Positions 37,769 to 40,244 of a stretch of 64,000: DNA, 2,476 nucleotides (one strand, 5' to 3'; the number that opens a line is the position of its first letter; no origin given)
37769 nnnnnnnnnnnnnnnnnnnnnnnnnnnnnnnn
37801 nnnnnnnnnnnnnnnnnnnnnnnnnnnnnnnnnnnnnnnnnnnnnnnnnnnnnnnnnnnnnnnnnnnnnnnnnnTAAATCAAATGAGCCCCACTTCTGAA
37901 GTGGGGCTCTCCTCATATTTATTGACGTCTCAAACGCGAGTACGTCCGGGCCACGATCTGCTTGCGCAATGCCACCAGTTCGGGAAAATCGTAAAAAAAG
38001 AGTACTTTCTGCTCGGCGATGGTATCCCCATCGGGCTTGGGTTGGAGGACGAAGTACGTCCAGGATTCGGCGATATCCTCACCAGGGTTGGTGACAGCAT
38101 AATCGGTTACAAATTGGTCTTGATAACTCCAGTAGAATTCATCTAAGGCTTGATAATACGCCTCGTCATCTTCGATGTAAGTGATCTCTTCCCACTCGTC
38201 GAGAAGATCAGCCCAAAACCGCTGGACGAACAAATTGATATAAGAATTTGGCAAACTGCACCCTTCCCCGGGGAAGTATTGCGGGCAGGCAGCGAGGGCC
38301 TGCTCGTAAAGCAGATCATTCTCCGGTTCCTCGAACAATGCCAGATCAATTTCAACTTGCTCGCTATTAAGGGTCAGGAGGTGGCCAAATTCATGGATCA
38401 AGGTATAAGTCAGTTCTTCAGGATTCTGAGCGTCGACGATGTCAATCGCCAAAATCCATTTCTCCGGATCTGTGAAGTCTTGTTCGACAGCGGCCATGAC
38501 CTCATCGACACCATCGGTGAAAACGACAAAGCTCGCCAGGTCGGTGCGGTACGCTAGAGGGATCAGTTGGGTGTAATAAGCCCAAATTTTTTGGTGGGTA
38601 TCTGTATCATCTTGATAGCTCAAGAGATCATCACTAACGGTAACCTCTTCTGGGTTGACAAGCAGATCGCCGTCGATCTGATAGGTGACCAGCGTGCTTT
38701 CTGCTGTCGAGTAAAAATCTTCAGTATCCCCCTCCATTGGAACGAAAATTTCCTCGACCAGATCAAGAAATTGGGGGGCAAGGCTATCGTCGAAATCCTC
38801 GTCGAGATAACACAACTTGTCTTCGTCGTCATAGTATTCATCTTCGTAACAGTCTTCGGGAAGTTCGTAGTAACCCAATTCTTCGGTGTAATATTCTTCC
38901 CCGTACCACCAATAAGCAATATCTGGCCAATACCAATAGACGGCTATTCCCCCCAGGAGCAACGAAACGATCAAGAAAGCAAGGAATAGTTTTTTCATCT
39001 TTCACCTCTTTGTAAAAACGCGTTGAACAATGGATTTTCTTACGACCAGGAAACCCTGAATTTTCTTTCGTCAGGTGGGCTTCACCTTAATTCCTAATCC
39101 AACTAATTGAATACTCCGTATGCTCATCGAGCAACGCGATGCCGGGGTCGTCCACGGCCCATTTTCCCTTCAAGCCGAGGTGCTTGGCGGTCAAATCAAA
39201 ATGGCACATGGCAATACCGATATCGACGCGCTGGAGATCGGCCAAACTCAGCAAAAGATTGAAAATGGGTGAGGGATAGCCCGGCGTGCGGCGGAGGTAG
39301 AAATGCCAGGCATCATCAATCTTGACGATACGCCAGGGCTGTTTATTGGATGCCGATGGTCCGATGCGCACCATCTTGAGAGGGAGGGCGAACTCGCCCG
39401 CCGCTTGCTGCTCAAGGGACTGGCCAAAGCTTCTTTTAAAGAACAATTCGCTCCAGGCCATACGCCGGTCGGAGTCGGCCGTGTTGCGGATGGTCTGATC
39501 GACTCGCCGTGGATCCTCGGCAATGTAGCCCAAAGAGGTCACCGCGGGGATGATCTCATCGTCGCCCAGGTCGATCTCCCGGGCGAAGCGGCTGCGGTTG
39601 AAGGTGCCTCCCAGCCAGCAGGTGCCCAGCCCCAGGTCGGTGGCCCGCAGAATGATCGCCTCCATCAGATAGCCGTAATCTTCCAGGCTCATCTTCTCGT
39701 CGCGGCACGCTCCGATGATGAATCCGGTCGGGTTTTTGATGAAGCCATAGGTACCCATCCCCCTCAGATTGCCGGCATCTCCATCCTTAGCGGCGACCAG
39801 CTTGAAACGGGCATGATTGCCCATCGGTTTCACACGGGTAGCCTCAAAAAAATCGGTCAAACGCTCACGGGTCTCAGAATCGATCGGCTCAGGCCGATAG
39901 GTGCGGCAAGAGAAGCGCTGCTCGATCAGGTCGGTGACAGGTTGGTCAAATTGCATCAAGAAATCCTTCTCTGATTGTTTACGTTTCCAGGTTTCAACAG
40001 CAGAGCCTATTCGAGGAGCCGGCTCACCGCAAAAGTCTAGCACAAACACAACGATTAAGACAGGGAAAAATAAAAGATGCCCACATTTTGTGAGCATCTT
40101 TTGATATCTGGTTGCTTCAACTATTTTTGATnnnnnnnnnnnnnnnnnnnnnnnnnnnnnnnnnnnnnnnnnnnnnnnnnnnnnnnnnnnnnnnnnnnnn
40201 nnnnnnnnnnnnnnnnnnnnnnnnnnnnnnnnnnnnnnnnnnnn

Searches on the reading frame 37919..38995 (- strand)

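Call 11: search_protein_families(library=pfam, proteins=[window:37919-38995:-], max_evalue=0.01)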
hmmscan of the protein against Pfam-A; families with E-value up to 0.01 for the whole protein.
window:37919-38995:- (358 aa): 1 family
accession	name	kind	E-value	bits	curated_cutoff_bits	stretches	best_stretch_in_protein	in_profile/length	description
PF15887.11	Peptidase_Mx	-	0.00019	21.4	27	1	273-316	116-164/236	Putative zinc-binding metallo-peptidase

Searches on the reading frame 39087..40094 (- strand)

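Call 11: search_protein_families(library=pfam, proteins=[window:39087-40094:-], max_evalue=0.01)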
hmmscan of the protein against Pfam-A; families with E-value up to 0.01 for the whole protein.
window:39087-40094:- (335 aa): 2 families
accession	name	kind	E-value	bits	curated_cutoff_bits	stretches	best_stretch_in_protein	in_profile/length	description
PF14512.11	TM1586_NiRdase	-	2.7e-32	112.6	27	1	54-303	3-215/215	Putative TM nitroreductase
PF00881.29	Nitroreductase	-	9.9e-15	55.6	23.5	1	98-190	75-167/167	Nitroreductase family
